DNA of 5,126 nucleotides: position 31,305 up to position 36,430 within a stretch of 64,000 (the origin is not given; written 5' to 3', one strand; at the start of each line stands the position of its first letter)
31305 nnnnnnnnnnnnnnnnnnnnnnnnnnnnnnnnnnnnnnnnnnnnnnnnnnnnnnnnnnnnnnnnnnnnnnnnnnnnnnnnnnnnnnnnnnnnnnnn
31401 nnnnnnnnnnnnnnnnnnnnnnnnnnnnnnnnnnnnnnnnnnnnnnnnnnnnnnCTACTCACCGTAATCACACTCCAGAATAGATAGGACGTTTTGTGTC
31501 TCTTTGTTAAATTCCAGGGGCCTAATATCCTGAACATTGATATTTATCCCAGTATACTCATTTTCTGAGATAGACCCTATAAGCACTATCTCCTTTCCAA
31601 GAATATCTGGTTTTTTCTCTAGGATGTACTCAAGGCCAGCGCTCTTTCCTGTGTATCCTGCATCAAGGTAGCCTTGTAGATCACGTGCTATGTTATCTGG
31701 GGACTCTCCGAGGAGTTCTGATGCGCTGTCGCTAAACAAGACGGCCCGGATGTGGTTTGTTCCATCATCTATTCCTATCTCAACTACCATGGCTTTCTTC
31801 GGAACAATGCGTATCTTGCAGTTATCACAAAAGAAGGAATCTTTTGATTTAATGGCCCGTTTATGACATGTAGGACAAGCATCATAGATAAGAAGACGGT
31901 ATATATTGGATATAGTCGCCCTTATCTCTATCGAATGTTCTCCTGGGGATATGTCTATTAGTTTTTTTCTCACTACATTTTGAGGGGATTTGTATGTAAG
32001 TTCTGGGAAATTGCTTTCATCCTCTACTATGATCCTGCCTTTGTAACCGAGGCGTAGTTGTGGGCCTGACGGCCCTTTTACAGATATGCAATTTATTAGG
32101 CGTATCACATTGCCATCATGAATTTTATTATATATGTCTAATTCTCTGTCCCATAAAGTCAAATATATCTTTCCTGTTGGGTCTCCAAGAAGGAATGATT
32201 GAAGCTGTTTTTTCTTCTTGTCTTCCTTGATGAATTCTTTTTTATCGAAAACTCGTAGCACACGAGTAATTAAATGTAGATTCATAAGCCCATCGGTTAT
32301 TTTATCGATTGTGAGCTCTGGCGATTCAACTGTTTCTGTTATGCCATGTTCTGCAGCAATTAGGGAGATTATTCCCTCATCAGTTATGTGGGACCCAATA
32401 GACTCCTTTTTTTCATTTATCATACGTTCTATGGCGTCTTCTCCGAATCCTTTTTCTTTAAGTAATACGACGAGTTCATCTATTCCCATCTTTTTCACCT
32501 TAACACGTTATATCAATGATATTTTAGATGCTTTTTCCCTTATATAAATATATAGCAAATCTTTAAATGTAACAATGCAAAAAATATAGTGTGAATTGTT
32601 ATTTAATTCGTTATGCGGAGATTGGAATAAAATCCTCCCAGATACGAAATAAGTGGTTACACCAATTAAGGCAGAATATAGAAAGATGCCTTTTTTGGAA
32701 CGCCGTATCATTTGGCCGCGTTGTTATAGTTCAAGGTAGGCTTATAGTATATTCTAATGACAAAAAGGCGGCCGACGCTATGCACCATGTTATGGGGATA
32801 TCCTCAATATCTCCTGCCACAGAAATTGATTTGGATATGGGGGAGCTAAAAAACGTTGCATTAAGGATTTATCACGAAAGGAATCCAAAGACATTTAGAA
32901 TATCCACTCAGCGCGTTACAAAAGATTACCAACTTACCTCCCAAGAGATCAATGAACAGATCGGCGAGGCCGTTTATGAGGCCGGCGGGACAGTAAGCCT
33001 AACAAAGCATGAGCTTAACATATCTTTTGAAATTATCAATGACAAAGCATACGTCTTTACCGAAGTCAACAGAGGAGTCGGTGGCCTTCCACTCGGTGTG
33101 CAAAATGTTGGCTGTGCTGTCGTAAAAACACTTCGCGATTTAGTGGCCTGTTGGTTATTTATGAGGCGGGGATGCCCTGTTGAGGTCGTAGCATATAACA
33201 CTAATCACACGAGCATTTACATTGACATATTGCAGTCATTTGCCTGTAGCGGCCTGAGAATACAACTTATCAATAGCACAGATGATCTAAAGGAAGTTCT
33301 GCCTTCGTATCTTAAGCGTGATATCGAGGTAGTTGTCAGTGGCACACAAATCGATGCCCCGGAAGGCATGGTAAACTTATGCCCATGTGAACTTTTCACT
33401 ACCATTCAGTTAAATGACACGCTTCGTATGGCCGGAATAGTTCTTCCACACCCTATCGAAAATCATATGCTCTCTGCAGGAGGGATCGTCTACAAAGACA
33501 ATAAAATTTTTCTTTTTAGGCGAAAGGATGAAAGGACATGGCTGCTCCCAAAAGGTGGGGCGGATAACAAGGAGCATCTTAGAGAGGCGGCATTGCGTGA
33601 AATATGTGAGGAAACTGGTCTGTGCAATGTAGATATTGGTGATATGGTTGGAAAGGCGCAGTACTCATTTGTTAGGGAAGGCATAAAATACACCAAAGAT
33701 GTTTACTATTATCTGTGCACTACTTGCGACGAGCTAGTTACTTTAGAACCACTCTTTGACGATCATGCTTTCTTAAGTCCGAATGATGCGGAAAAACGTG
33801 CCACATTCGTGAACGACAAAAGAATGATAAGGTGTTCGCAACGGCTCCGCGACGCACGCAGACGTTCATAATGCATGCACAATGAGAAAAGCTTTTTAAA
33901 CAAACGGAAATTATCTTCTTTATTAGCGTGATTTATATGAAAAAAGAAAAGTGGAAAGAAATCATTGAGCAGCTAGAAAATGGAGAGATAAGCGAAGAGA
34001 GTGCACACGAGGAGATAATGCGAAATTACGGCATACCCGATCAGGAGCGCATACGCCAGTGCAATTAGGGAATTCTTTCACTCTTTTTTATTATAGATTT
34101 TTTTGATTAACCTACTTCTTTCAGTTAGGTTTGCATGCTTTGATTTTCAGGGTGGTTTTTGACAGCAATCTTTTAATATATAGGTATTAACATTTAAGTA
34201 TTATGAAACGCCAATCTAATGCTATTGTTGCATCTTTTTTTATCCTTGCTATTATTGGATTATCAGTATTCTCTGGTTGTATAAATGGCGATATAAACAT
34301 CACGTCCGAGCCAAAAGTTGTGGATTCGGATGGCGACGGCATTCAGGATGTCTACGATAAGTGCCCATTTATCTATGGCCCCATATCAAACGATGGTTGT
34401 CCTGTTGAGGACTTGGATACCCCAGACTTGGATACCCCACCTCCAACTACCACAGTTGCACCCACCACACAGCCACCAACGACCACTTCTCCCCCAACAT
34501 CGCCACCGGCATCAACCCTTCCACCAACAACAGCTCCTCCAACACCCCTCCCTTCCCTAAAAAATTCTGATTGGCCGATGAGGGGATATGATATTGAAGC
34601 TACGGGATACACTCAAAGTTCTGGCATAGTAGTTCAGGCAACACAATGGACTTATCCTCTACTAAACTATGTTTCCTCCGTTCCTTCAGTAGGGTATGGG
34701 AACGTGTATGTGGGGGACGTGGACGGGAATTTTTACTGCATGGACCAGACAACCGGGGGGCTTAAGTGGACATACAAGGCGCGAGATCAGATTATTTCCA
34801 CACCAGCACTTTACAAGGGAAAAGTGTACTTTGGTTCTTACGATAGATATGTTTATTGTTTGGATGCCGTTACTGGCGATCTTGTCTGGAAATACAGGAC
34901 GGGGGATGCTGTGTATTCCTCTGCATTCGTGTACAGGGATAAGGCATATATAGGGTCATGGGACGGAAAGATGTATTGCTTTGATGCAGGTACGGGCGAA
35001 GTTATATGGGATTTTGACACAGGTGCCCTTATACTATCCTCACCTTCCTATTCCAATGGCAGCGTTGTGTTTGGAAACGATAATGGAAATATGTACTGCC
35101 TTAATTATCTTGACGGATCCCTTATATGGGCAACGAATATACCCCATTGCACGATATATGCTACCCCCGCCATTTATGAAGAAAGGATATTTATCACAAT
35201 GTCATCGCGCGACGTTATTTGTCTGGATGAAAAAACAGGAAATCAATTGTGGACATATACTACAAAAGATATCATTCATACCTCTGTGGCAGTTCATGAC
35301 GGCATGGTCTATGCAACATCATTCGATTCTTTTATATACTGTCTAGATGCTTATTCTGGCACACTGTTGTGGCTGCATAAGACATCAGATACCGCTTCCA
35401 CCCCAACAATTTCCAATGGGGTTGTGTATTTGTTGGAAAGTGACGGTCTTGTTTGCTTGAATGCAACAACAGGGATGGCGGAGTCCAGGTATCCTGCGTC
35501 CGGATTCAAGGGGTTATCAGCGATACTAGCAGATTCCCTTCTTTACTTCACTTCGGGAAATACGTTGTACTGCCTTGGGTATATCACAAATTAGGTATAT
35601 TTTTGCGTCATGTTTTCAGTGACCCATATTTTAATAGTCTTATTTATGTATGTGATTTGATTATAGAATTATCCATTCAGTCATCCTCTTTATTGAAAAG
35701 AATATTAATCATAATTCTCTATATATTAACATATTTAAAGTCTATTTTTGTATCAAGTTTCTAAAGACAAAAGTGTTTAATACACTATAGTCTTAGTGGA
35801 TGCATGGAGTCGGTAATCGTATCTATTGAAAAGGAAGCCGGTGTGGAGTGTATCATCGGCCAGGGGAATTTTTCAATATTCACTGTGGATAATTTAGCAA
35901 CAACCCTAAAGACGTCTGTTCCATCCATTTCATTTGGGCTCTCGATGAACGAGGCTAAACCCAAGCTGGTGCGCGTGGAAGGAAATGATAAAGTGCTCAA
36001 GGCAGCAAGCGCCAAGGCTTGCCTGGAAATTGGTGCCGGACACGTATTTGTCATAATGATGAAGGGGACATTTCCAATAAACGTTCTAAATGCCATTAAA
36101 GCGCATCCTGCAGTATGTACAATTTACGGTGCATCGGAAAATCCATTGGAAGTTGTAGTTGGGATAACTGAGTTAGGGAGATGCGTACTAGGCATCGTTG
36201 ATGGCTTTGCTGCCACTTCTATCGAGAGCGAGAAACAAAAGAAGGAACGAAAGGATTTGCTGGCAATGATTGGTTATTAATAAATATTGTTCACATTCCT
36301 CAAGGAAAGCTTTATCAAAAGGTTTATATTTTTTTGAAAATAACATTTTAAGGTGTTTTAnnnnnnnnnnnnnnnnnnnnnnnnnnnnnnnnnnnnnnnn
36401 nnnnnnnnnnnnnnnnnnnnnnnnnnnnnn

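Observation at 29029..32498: Four-gene RPA operon ending in an uncharacterised 455-aa winged-helix protein; second RPA system in the same window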

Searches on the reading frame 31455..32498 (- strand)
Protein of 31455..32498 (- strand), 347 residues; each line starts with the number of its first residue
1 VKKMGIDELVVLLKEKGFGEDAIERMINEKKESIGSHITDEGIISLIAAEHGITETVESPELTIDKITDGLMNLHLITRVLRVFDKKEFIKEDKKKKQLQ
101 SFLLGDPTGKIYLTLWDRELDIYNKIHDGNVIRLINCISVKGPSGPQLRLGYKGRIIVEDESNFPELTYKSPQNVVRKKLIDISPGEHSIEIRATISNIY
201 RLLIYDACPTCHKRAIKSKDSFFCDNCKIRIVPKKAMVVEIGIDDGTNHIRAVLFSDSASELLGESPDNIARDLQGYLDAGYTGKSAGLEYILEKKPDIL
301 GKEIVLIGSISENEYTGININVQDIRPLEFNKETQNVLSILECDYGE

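Call 3: search_protein_families(library=pfam, proteins=[window:31455-32498:-], max_evalue=0.1)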
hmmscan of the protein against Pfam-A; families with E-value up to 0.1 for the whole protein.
window:31455-32498:- (347 aa): 4 families
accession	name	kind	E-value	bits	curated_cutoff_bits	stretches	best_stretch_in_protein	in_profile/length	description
PF08646.16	Rep_fac-A_C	-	9.9e-12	45.3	28.5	1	191-271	3-88/146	Replication factor-A C terminal domain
PF01336.31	tRNA_anti-codon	-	5.8e-07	29.8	27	1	83-148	7-67/75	OB-fold nucleic acid binding domain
PF17244.8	CDC24_OB3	-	2.2e-05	24.8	25.4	0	208-268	142-199/216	Cell division control protein 24, OB domain 3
PF17026.10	zf-RRPl_C4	-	0.068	13.8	28.9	0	207-232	3-29/108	Putative ribonucleoprotein zinc-finger pf C4 type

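Call 4: search_protein_families(library=ncbifam, proteins=[window:31455-32498:-], max_evalue=0.1)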
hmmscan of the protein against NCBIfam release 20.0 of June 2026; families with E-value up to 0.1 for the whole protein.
window:31455-32498:- (347 aa): 16 families
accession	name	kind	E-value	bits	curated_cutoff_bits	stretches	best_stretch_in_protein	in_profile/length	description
NF006255.0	PRK08402.1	equivalog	7.6e-55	186.2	442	1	10-338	10-346/355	replication factor A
NF009030.0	PRK12366.1-1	equivalog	9.6e-23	80.5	1147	1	61-316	532-781/796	replication factor A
NF009034.0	PRK12366.1-5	equivalog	1.5e-22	79.8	789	2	18-142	14-142/642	replication factor A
NF009032.0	PRK12366.1-3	equivalog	4.7e-22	78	773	2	18-148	14-148/651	replication factor A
NF009031.0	PRK12366.1-2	equivalog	5.8e-20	71.3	767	2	74-261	410-585/647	replication factor A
NF011288.0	PRK14699.1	equivalog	9.7e-16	57.7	544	1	20-162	18-158/484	replication factor A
NF005554.0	PRK07218.1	equivalog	3.5e-15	55.9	447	2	57-201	54-186/423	Single-stranded DNA binding protein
NF012035.0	PRK15491.1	equivalog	5.4e-14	52.2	362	1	19-200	16-189/374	replication factor A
NF005551.0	PRK07211.1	equivalog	3.1e-08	33.4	575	1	61-164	161-265/485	single-stranded DNA binding protein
NF005051.0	PRK06461.1-5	equivalog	5.2e-08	33.1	235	1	64-166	5-103/146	single-stranded DNA-binding protein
NF009033.0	PRK12366.1-4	equivalog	1.2e-07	30.6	701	2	12-134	10-122/578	replication factor A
NF005050.0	PRK06461.1-4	equivalog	3.7e-07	30.4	176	1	64-166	8-106/151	single-stranded DNA-binding protein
TIGR00617.1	rpa1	subfamily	5.8e-07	28.4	334.2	1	192-271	460-544/608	replication factor-a protein 1 (rpa1)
NF005049.0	PRK06461.1-3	equivalog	2.5e-06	27.8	188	1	64-137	7-77/144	single-stranded DNA-binding protein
NF004998.0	PRK06386.1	equivalog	8.9e-05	21.9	556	1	71-198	12-128/358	replication factor A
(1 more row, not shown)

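Call 19: search_solved_structures(query=window:31455-32498:-, max_evalue=0.01)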
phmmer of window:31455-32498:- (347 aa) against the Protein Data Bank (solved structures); distinct sequences matched with E-value up to 0.01: 14.
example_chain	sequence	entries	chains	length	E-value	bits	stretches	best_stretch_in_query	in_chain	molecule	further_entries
8aaj_A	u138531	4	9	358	3.1e-45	157.8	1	7-341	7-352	Replication factor A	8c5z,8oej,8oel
8aas_A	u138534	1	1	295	1.4e-42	149.1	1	74-341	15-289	Replication factor A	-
8c5y_A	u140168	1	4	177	1.9e-29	105.9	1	176-341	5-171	Replication factor A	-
8aa9_A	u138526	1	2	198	2e-12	49.9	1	11-163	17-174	Replication factor A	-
7wcg_A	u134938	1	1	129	9.2e-07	31.3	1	70-188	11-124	Single-stranded DNA binding protein Ssb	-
2mna_A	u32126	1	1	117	2.1e-06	30.1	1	70-175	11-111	Single-stranded DNA binding protein (SSB)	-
1o7i_A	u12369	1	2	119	2.6e-06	29.8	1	70-174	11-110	SINGLE STRANDED DNA BINDING PROTEIN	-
3e0e_A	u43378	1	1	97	2.3e-05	26.7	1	76-148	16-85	Replication protein A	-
2k5v_A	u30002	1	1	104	2.6e-05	26.5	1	76-148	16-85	Replication protein A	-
2k50_A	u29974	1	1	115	0.00017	23.9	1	63-147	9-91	Replication factor A related protein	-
3u50_C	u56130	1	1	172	0.00029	23.1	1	202-270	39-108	Telomerase-associated protein 82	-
6d6v_D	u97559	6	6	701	0.00042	22.6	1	153-269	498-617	Telomerase-associated protein 82 | Telomerase holoenzyme Teb1 subunit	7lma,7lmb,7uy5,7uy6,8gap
3dm3_A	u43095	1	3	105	0.0018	20.5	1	79-134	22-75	Replication factor A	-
6i52_C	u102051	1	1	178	0.0018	20.5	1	202-268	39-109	Replication factor A protein 1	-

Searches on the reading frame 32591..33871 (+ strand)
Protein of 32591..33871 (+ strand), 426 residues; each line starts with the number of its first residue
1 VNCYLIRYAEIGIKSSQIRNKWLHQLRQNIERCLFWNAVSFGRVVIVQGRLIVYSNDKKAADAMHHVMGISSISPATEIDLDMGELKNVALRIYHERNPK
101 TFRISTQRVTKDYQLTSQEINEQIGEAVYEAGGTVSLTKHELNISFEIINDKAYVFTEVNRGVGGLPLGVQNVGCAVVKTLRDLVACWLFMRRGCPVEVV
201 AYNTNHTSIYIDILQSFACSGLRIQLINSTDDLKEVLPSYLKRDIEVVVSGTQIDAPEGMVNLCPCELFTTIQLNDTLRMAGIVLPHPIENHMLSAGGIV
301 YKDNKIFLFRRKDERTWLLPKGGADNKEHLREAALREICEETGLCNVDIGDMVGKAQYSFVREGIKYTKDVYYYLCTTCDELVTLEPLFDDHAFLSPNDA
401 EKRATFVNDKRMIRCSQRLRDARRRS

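Call 3: search_protein_families(library=pfam, proteins=[window:32591-33871:+], max_evalue=0.1)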
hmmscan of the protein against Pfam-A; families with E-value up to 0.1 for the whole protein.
window:32591-33871:+ (426 aa): 3 families
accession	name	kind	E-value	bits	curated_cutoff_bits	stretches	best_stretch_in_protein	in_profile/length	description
PF00293.34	NUDIX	-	8.8e-16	58.6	21.1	1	293-408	3-125/134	NUDIX domain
PF02926.22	THUMP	-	8.7e-11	42.5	20.6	1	83-157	4-83/84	THUMP domain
PF22025.1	ThiI_fer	-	1.2e-10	42.1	25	1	4-74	2-72/72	ThiI ferredoxin-like domain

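Call 4: search_protein_families(library=ncbifam, proteins=[window:32591-33871:+], max_evalue=0.1)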
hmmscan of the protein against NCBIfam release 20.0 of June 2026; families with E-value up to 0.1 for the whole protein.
window:32591-33871:+ (426 aa): 21 families
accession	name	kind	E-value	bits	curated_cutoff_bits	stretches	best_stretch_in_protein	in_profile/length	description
TIGR00342.1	TIGR00342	equivalog_domain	1.4e-33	116.5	264.5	1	5-205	2-207/373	tRNA uracil 4-sulfurtransferase ThiI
NF052459.1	OxoGTPPhMutT1Mycb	equivalog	8.9e-08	31.6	475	1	305-414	19-123/292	8-oxo-(d)GTP phosphatase MutT1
NF001938.0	PRK00714.1-5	equivalog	1.5e-07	30.9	116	1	302-349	23-79/172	RNA pyrophosphohydrolase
NF001936.0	PRK00714.1-3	equivalog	2.2e-07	30.9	118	1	302-363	21-84/155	RNA pyrophosphohydrolase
NF001937.0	PRK00714.1-4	equivalog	3.4e-07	30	139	1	299-350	15-66/161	RNA pyrophosphohydrolase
TIGR02705.1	nudix_YtkD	equivalog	4.3e-06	26.4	154.4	1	301-381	31-108/156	RNA deprotection pyrophosphohydrolase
NF001934.0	PRK00714.1-1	equivalog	3.3e-05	23.4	241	1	299-349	15-65/176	RNA pyrophosphohydrolase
NF001935.0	PRK00714.1-2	equivalog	3.7e-05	23.3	259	1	300-349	16-65/183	RNA pyrophosphohydrolase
NF006961.0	PRK09438.1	equivalog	4.2e-05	23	103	1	301-358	17-79/151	dihydroneopterin triphosphate diphosphatase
NF041652.1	Nud_hyd_Dein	equivalog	0.00048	20.4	200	1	311-345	39-73/152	Nudix hydrolase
NF003787.0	PRK05379.1-4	equivalog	0.0019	17.3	449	1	282-344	199-262/346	bifunctional nicotinamide-nucleotide adenylyltransferase/Nudix hydroxylase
NF008736.0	PRK11762.1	equivalog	0.013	15.1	169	1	319-346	78-105/186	ADP compounds hydrolase NudE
NF003788.0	PRK05379.1-5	equivalog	0.013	14.8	354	1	292-344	212-267/351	bifunctional nicotinamide-nucleotide adenylyltransferase/Nudix hydroxylase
NF006530.0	PRK08999.1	equivalog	0.014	14.4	245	1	296-345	10-63/315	Nudix family hydrolase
TIGR01177.1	TIGR01177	hypoth_equivalog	0.021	14.1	316.55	1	85-158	68-141/330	TIGR01177 family methyltransferase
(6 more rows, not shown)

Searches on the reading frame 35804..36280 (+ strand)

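Call 90: search_protein_families(library=pfam, proteins=[window:35804-36280:+], max_evalue=0.001)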
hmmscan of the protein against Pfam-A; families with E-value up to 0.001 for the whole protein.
window:35804-36280:+ (158 aa): 1 family
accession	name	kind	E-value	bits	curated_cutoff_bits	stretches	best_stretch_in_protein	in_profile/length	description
PF04008.19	Adenosine_kin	-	2.9e-54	183.5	25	1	6-158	1-153/154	Adenosine specific kinase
